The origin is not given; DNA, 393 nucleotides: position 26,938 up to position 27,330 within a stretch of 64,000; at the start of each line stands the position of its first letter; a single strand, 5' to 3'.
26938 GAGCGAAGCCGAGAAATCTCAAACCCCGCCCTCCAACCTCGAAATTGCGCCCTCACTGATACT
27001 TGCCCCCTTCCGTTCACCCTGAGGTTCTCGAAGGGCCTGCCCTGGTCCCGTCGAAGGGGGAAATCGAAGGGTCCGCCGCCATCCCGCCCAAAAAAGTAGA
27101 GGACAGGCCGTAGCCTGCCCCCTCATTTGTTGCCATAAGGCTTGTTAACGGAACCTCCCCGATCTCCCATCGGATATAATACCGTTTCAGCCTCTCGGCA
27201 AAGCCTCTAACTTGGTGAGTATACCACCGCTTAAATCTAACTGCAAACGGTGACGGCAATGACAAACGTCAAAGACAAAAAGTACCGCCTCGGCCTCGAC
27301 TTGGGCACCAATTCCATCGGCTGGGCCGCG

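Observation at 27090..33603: Complete, compact type II-C-like CRISPR-Cas9 system (tracrRNA / cas9-cas1-cas2 / 22-repeat array)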

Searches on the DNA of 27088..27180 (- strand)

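Call 57: build_rna_model(alignment_id=A2, structure=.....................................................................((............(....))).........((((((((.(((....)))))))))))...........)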
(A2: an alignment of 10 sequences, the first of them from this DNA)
Model R1 built from alignment A2 (10 sequences, 138 columns); structure: as given.
model positions 92; base pairs 14; branch points 1; effective number of sequences 1.67; information 0.619 bits per position. Calibrated on 0.2 Mb of random sequence (short: E-values are rough).
structure used (alignment columns):
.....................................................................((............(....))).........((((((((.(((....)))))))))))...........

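Call 58: search_with_rna_model(model_id=R1, sources=[window, L001, L002, L003, L004, L005, L006, L007, L008, L009, L010, L011, L012, L013, L014, L015, L016, L017, L018, L019, L020, L021, L022, L023, L024, L025, L026, L027, L028, L029, L030, L031, L032, L033, L034, L035, L036, L037, L038, L039, L040, L041, L042, L043, L044, L045, L046, L047, L048, L049, L050, L051, L052, L053, L054, L055, L056, L057, L058, L059, L060, L061, L062, L063, L064, L065, L066, L067, L068, L069, L070, L071, L072, L073, L074, L075, L076, L077, L078, L079, L080, L083, L084, L085, L086], max_evalue=0.01)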
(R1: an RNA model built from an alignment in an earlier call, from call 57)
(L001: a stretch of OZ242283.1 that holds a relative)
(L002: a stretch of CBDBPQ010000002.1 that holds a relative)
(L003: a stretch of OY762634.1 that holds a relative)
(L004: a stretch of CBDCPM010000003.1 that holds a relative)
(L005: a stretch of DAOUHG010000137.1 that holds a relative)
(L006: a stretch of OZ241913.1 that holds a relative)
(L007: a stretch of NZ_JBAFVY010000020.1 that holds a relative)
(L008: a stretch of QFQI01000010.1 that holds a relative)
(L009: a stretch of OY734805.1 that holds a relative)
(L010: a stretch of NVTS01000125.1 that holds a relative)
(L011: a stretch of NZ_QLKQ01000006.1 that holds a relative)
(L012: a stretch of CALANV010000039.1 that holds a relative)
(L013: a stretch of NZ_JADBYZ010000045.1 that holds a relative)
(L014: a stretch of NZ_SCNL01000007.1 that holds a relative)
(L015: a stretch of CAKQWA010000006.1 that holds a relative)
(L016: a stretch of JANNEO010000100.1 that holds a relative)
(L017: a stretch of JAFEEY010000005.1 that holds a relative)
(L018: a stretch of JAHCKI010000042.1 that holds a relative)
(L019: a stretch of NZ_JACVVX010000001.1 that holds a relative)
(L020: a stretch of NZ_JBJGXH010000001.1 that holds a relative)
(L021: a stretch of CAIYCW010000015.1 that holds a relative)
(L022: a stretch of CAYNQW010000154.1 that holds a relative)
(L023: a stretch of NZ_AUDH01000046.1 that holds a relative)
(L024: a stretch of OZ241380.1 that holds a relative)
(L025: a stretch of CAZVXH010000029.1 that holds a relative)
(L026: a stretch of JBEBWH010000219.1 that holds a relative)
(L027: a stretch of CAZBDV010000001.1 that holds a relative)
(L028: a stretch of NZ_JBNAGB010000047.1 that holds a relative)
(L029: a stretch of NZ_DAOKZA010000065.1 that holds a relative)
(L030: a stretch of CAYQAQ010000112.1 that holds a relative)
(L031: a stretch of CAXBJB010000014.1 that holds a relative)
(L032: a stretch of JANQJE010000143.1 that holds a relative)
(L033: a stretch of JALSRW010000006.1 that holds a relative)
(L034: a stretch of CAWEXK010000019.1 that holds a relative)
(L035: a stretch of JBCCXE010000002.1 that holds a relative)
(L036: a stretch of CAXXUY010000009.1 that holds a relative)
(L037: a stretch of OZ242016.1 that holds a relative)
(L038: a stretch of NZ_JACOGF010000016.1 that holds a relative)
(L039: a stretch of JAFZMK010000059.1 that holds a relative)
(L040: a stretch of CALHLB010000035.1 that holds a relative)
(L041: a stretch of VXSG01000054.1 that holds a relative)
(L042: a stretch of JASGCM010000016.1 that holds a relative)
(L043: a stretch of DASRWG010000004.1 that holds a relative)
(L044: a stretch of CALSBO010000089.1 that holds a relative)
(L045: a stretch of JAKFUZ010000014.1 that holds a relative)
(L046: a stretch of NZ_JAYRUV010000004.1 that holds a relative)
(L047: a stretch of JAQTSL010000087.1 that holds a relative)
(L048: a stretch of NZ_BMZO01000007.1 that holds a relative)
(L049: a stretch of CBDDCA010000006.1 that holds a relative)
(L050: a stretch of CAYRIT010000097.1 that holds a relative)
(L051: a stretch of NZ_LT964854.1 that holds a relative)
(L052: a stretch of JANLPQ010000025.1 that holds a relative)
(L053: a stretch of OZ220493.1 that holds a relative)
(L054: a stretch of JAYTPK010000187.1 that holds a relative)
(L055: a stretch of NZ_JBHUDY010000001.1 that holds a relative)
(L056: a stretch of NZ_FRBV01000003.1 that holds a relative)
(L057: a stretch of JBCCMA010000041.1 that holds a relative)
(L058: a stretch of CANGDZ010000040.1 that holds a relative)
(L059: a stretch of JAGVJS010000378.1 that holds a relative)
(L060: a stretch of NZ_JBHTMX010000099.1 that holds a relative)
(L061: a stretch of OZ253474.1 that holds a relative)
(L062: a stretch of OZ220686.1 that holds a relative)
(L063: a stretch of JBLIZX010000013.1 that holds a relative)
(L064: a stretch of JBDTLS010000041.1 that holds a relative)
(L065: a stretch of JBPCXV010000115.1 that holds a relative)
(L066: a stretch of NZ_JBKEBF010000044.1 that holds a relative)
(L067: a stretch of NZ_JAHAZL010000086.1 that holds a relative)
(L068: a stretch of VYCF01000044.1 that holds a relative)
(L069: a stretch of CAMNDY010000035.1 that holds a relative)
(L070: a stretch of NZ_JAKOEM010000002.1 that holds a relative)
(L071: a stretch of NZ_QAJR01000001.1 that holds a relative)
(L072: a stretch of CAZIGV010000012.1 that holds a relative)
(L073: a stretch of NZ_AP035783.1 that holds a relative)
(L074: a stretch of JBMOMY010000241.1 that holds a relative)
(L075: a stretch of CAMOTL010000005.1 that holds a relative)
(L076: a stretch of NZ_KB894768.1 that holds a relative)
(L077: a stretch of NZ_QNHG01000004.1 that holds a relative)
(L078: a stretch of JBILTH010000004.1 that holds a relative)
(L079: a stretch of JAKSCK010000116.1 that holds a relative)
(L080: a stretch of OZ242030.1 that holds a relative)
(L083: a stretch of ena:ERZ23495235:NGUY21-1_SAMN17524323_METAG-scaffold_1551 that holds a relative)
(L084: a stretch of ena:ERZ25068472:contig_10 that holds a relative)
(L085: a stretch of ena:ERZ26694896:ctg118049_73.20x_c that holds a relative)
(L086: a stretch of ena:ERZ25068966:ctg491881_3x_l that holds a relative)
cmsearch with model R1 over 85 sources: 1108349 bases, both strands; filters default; matches with E-value up to 0.01: 308.
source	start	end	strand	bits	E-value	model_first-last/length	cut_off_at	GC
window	27089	27180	-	108.6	2e-29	1-92/92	no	0.5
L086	4820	4911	-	106.8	6.5e-29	1-92/92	no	0.49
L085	4843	4934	-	105.4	1.7e-28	1-92/92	no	0.51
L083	4830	4922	-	104.9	2.4e-28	1-92/92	no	0.48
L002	3832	3923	-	102.6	1.2e-27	1-92/92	no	0.58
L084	4828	4920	-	94.2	3.8e-25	1-92/92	no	0.55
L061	5833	5923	-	93.8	4.9e-25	1-92/92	no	0.52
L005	5838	5934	-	82.8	9.4e-22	1-92/92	no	0.53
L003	5778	5899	-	80.9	3.5e-21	1-92/92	no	0.56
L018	5820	5911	-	72.5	1.1e-18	1-92/92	no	0.5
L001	5709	5837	-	69.3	9.8e-18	1-92/92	no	0.47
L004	10758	10880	-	68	2.2e-17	1-92/92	no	0.59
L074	1475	1569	-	62.6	9.2e-16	1-92/92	no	0.47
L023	5849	5943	-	58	2.2e-14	1-92/92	no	0.68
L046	3059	3148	-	56.2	7.5e-14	1-92/92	no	0.57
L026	360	444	-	55.7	1.1e-13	1-92/92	no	0.56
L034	5702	5788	-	54.1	3.2e-13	1-92/92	no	0.56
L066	5840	5932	-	54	3.4e-13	1-92/92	no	0.45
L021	945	1038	-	53.1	6.1e-13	1-92/92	no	0.63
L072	170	272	-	52.6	8.8e-13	1-92/92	no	0.51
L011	5721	5826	-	52.2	1.2e-12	1-92/92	no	0.66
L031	5837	5928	-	50.7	3.3e-12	1-92/92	no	0.48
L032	1270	1363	-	49.3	8.6e-12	1-92/92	no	0.49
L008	5670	5762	-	48.9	1.1e-11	1-92/92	no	0.55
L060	1730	1832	-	47.8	2.3e-11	1-92/92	no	0.53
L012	5705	5847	-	45.4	1.2e-10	1-92/92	no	0.64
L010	1623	1718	-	45.3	1.3e-10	1-92/92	no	0.47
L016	5849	5944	-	44.5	2.3e-10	1-92/92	no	0.48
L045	5642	5734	-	43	6.2e-10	1-92/92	no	0.53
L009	5727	5831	-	42.9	6.9e-10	1-92/92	no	0.49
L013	3755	3848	-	42.8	7.4e-10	1-92/92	no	0.51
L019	5796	5887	-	42.3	1e-09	1-92/92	no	0.52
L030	89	199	-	42.1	1.2e-09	1-92/92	no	0.57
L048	5660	5751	+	41.9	1.4e-09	1-92/92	no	0.48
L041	5622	5715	-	41.4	1.9e-09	1-92/92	no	0.57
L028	1680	1768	-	40.1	4.7e-09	1-92/92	no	0.47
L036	5815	5920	-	39.7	6e-09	1-92/92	no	0.62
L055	5826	5920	-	39.4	7.2e-09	1-92/92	no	0.52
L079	5855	5965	-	37.8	2.2e-08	1-92/92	no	0.39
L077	5512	5609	-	37.5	2.8e-08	1-92/92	no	0.49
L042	5860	5952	-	37.3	3.2e-08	1-92/92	no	0.48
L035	5538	5646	-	36.4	6e-08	1-92/92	no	0.5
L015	1648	1745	-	36.3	6.1e-08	1-92/92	no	0.46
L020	5535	5630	-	36.1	7.2e-08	1-92/92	no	0.53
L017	5598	5712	-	36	7.4e-08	1-92/92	no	0.55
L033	1241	1347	-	35.9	8.1e-08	1-92/92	no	0.65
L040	1471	1554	-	35.6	1e-07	1-92/92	no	0.48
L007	5619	5710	-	35.6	1e-07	1-92/92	no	0.58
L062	5577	5671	-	35.5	1.1e-07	1-92/92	no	0.52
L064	5838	5929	-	35.4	1.2e-07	1-92/92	no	0.43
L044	5833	5928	-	35.3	1.2e-07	1-92/92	no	0.61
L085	10022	10069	+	32.8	6.9e-07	1-92/92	no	0.54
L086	9716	9767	+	32.7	7.3e-07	1-92/92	no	0.52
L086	9782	9833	+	32.7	7.3e-07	1-92/92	no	0.52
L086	9848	9899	+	32.7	7.3e-07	1-92/92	no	0.52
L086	9980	10031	+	32.7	7.3e-07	1-92/92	no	0.52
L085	9627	9692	+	32.6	7.9e-07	1-92/92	no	0.56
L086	9914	9967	+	32.4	8.9e-07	1-92/92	no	0.54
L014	5629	5722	-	32.3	9.4e-07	1-92/92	no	0.51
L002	10495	10567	+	32.3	9.4e-07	1-92/92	no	0.52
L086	9517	9581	+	32.2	1e-06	1-92/92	no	0.46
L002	10363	10434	+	31.9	1.3e-06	1-92/92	no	0.53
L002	11084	11154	+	31.8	1.4e-06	1-92/92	no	0.55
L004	13466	13531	+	31.7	1.5e-06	1-92/92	no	0.58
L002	10823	10895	+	31.5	1.6e-06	1-92/92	no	0.52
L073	5851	5971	-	31.5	1.7e-06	1-92/92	no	0.52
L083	11736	11782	+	31.4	1.8e-06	1-92/92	no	0.51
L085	10547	10596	+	30.9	2.5e-06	1-92/92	no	0.54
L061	11272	11322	+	30.8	2.7e-06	1-92/92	no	0.57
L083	11670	11711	+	30.8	2.7e-06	1-92/92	no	0.52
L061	10944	10999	+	30.6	3.1e-06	1-92/92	no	0.52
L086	9583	9627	+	30.6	3.2e-06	1-92/92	no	0.49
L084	8577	8623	+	30.5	3.2e-06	1-92/92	no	0.51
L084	8643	8689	+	30.5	3.2e-06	1-92/92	no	0.51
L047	5838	5937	-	30.4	3.5e-06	1-92/92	no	0.47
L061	11466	11508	+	30.4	3.6e-06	1-92/92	no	0.53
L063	519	609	-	30.3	3.7e-06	1-92/92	no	0.51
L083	10546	10598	+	30.2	4.1e-06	1-92/92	no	0.55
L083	10612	10664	+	30.2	4.1e-06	1-92/92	no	0.55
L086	10046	10081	+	30.2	4.1e-06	1-92/92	no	0.53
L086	9649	9684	+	30.2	4.1e-06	1-92/92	no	0.53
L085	10415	10477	+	30.1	4.3e-06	1-92/92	no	0.52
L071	5828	5929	-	30.1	4.4e-06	1-92/92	no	0.49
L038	5828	5918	-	30.1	4.4e-06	1-92/92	no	0.43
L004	11090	11211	+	30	4.6e-06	1-92/92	no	0.6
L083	11008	11053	+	29.9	4.9e-06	1-92/92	no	0.57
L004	11946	11988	+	29.7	5.7e-06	1-92/92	no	0.51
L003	11417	11459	+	29.7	5.7e-06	1-92/92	no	0.53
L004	11551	11607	+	29.7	5.8e-06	1-92/92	no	0.54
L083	11537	11582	+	29.7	5.9e-06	1-92/92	no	0.59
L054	2413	2505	-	29.6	6.2e-06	1-92/92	no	0.48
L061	11793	11858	+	29.6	6.2e-06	1-92/92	no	0.5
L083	9755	9797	+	29.5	6.6e-06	1-92/92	no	0.58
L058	5839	5931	-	29.4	6.9e-06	1-92/92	no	0.48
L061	11663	11716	+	29.4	6.9e-06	1-92/92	no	0.54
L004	13268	13312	+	29.4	7e-06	1-92/92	no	0.56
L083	11074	11146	+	29.4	7.3e-06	1-92/92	no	0.49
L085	9957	9996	+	29.3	7.3e-06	1-92/92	no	0.52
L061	10814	10853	+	29.3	7.4e-06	1-92/92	no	0.55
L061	10748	10787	+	29.3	7.4e-06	1-92/92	no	0.55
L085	10481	10530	+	29.3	7.5e-06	1-92/92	no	0.56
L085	9693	9734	+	29.3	7.5e-06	1-92/92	no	0.52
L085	9759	9800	+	29.3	7.5e-06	1-92/92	no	0.52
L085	9825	9862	+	29.3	7.5e-06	1-92/92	no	0.53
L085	10285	10321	+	29.3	7.6e-06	1-92/92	no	0.54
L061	11728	11777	+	29.3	7.6e-06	1-92/92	no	0.52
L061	11141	11177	+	29.3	7.7e-06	1-92/92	no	0.54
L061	11009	11045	+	29.3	7.7e-06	1-92/92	no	0.54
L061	11336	11372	+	29.3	7.7e-06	1-92/92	no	0.54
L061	11598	11634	+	29.3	7.7e-06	1-92/92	no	0.54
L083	9953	9995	+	29.3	7.7e-06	1-92/92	no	0.58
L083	10085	10127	+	29.3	7.7e-06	1-92/92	no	0.58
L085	9561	9600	+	29.3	7.7e-06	1-92/92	no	0.55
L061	11532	11568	+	29.3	7.7e-06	1-92/92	no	0.57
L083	11272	11312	+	29.2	7.8e-06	1-92/92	no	0.56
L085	10350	10388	+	29.2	7.8e-06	1-92/92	no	0.51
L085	10088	10126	+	29.2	7.8e-06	1-92/92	no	0.51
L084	9197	9272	+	29.2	8.1e-06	1-92/92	no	0.57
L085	10153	10189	+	29.2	8.1e-06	1-92/92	no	0.54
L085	10678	10714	+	29.2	8.1e-06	1-92/92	no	0.54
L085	10612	10648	+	29.2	8.1e-06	1-92/92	no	0.54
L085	9891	9927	+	29.2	8.1e-06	1-92/92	no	0.54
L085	10743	10779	+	29.2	8.1e-06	1-92/92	no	0.54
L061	11076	11112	+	29.2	8.2e-06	1-92/92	no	0.54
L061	11207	11243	+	29.2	8.2e-06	1-92/92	no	0.54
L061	11401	11437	+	29.2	8.2e-06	1-92/92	no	0.54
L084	8302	8347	+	29.2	8.3e-06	1-92/92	no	0.57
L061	10879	10914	+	29.2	8.3e-06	1-92/92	no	0.56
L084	8774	8816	+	29.1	8.7e-06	1-92/92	no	0.53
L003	11615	11668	+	29.1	8.7e-06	1-92/92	no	0.54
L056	5818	5919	-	29.1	8.9e-06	1-92/92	no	0.49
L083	10744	10786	+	29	9e-06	1-92/92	no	0.53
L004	12803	12845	+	29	9.3e-06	1-92/92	no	0.53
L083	10216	10257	+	28.9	9.8e-06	1-92/92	no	0.52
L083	10942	10984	+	28.9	1e-05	1-92/92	no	0.53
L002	11806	11876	+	28.9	1e-05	1-92/92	no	0.54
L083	10810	10863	+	28.8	1e-05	1-92/92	no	0.52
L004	11353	11425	+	28.8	1.1e-05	1-92/92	no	0.52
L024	4944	5040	-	28.7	1.1e-05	1-92/92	no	0.46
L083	10480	10516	+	28.7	1.1e-05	1-92/92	no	0.57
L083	10019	10055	+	28.7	1.1e-05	1-92/92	no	0.57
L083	11471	11507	+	28.7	1.1e-05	1-92/92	no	0.57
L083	9887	9923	+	28.7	1.1e-05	1-92/92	no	0.57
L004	12012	12084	+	28.7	1.1e-05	1-92/92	no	0.55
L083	10348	10384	+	28.7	1.1e-05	1-92/92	no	0.59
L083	11404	11440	+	28.7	1.1e-05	1-92/92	no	0.59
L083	10151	10187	+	28.7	1.1e-05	1-92/92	no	0.59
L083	10877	10913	+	28.7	1.1e-05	1-92/92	no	0.59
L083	10678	10716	+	28.7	1.1e-05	1-92/92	no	0.56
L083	10283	10319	+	28.6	1.2e-05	1-92/92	no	0.57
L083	11338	11374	+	28.6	1.2e-05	1-92/92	no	0.57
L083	9821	9856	+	28.6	1.2e-05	1-92/92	no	0.58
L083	11206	11241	+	28.6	1.2e-05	1-92/92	no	0.58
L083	10414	10449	+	28.6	1.2e-05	1-92/92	no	0.58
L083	9689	9724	+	28.6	1.2e-05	1-92/92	no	0.58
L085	10219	10282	+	28.6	1.2e-05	1-92/92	no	0.55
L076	5808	5904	-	28.5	1.3e-05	1-92/92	no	0.52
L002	12525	12565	+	28.5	1.3e-05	1-92/92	no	0.56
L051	5794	5882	-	28.5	1.3e-05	1-92/92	no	0.52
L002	11740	11782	+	28.5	1.3e-05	1-92/92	no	0.51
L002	11345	11385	+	28.4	1.4e-05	1-92/92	no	0.59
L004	11222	11271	+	28.4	1.4e-05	1-92/92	no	0.54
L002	10692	10731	+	28.4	1.4e-05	1-92/92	no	0.57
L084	8368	8422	+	28.3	1.5e-05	1-92/92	no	0.51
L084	8709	8753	+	28.3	1.5e-05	1-92/92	no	0.53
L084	9059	9103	+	28.2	1.6e-05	1-92/92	no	0.56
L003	10824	10870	+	28.2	1.7e-05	1-92/92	no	0.51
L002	12656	12697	+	28.1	1.7e-05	1-92/92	no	0.5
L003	11877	11918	+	28.1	1.7e-05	1-92/92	no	0.55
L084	8512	8554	+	28.1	1.7e-05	1-92/92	no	0.56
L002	11542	11595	+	28.1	1.8e-05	1-92/92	no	0.54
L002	10232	10277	+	28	1.8e-05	1-92/92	no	0.52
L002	10627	10670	+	28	1.8e-05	1-92/92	no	0.57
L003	11153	11225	+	28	1.9e-05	1-92/92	no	0.55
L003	10562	10604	+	28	1.9e-05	1-92/92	no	0.53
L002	12394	12436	+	28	1.9e-05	1-92/92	no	0.53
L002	10758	10794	+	28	1.9e-05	1-92/92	no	0.54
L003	12014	12050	+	28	1.9e-05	1-92/92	no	0.54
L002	12459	12495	+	28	1.9e-05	1-92/92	no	0.54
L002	12262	12298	+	28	1.9e-05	1-92/92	no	0.54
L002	11214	11250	+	28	1.9e-05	1-92/92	no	0.54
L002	12066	12102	+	28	1.9e-05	1-92/92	no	0.54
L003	11549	11585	+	28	1.9e-05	1-92/92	no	0.54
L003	10890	10926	+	28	1.9e-05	1-92/92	no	0.54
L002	12197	12233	+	28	1.9e-05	1-92/92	no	0.57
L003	11351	11387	+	28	1.9e-05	1-92/92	no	0.57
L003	11087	11123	+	28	1.9e-05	1-92/92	no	0.57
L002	11936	11972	+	28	1.9e-05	1-92/92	no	0.57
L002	11279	11315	+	28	1.9e-05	1-92/92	no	0.57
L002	10298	10344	+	27.9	2e-05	1-92/92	no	0.53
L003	10693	10740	+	27.9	2e-05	1-92/92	no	0.52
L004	11023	11070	+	27.9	2e-05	1-92/92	no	0.6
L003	11021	11057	+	27.9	2e-05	1-92/92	no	0.54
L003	12080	12116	+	27.9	2e-05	1-92/92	no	0.54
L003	10759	10795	+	27.9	2e-05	1-92/92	no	0.54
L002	12328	12364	+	27.9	2e-05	1-92/92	no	0.54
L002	10954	10990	+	27.9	2e-05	1-92/92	no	0.54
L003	11948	11984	+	27.9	2e-05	1-92/92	no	0.54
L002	11411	11447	+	27.9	2e-05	1-92/92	no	0.54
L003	10955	10990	+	27.9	2e-05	1-92/92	no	0.56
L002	11476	11511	+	27.9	2e-05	1-92/92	no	0.56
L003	11681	11716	+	27.9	2e-05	1-92/92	no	0.56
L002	11673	11708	+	27.9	2e-05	1-92/92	no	0.56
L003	10628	10663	+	27.9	2e-05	1-92/92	no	0.56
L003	11747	11782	+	27.9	2e-05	1-92/92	no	0.56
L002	11019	11054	+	27.9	2e-05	1-92/92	no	0.56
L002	12591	12626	+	27.9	2e-05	1-92/92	no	0.56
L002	12001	12036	+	27.9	2e-05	1-92/92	no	0.56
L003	11483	11518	+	27.9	2e-05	1-92/92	no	0.56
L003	11812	11847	+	27.9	2e-05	1-92/92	no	0.56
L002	12132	12167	+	27.9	2e-05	1-92/92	no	0.56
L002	11608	11643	+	27.9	2e-05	1-92/92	no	0.56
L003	11285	11320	+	27.9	2e-05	1-92/92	no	0.56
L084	9328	9364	+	27.9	2e-05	1-92/92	no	0.57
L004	12738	12785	+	27.8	2.1e-05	1-92/92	no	0.58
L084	8989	9045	+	27.7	2.2e-05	1-92/92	no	0.54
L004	13135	13177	+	27.7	2.2e-05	1-92/92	no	0.53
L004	12936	12978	+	27.7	2.2e-05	1-92/92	no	0.53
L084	8840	8876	+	27.7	2.2e-05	1-92/92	no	0.57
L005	10613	10649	+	27.7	2.2e-05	1-92/92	no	0.57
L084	9131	9167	+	27.7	2.2e-05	1-92/92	no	0.57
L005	10679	10714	+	27.7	2.2e-05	1-92/92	no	0.58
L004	11485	11526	+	27.7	2.2e-05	1-92/92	no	0.55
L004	11683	11725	+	27.7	2.3e-05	1-92/92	no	0.56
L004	11815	11858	+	27.6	2.4e-05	1-92/92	no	0.57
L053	5667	5765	-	27.6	2.4e-05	1-92/92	no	0.42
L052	5832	5924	-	27.6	2.4e-05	1-92/92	no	0.47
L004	13533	13575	+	27.5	2.6e-05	1-92/92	no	0.56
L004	11880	11925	+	27.5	2.6e-05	1-92/92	no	0.59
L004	12144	12181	+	27.4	2.7e-05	1-92/92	no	0.58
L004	12342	12378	+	27.4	2.7e-05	1-92/92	no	0.57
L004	12540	12576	+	27.4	2.7e-05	1-92/92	no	0.57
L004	12672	12708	+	27.4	2.7e-05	1-92/92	no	0.57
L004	13069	13105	+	27.4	2.7e-05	1-92/92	no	0.57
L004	13202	13246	+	27.4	2.7e-05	1-92/92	no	0.56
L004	12870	12906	+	27.4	2.7e-05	1-92/92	no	0.57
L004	11288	11324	+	27.4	2.7e-05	1-92/92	no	0.57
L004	13003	13047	+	27.4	2.7e-05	1-92/92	no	0.56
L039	5831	5921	-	27.4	2.7e-05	1-92/92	no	0.55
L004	12606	12642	+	27.4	2.7e-05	1-92/92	no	0.59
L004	13334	13373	+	27.4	2.7e-05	1-92/92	no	0.57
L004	12276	12321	+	27.4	2.9e-05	1-92/92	no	0.57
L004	11749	11785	+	27.3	2.9e-05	1-92/92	no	0.57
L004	12408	12444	+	27.3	2.9e-05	1-92/92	no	0.57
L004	11617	11653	+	27.3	2.9e-05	1-92/92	no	0.57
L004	12210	12246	+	27.3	2.9e-05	1-92/92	no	0.57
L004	13400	13435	+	27.3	2.9e-05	1-92/92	no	0.58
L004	12474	12509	+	27.3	2.9e-05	1-92/92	no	0.58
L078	159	279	-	26.8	4.1e-05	1-92/92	no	0.34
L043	5834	5931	-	26.3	5.8e-05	1-92/92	no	0.52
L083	11603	11639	+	25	0.00014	1-92/92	no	0.54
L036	10540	10607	+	24.7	0.00017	1-92/92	no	0.53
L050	5831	5935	-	24.2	0.00024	1-92/92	no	0.5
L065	5849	5944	-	24.1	0.00027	1-92/92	no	0.49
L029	5842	5986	-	23.3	0.00045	1-92/92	no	0.57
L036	11200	11254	+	23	0.00057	1-92/92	no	0.55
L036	10804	10855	+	22.5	0.00077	1-92/92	no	0.56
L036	11266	11312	+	21.5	0.0015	1-92/92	no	0.57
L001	11124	11189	+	21.5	0.0016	1-92/92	no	0.52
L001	11387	11427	+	21.4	0.0017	1-92/92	no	0.54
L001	10926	10965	+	21.3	0.0018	1-92/92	no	0.5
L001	10992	11029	+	21.3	0.0018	1-92/92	no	0.53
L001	11322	11361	+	21.3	0.0019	1-92/92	no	0.5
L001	11256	11292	+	21.3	0.0019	1-92/92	no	0.51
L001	10796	10832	+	21.3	0.0019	1-92/92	no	0.51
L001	10730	10767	+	21.2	0.0019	1-92/92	no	0.55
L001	10598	10636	+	21.2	0.0019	1-92/92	no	0.51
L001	11058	11094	+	21.2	0.002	1-92/92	no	0.51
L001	10861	10897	+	21.2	0.002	1-92/92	no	0.51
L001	11190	11226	+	21.2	0.002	1-92/92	no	0.51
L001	11519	11555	+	21.2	0.002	1-92/92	no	0.51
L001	10664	10700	+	21.2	0.002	1-92/92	no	0.51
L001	10466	10502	+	21.2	0.002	1-92/92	no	0.51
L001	10532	10567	+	21.2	0.002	1-92/92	no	0.53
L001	11453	11488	+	21.2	0.002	1-92/92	no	0.53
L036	10936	10992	+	21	0.0023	1-92/92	no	0.53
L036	11068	11108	+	20.5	0.0032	1-92/92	no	0.59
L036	11134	11170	+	20.4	0.0033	1-92/92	no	0.59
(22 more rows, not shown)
(8 more, lower-scoring)
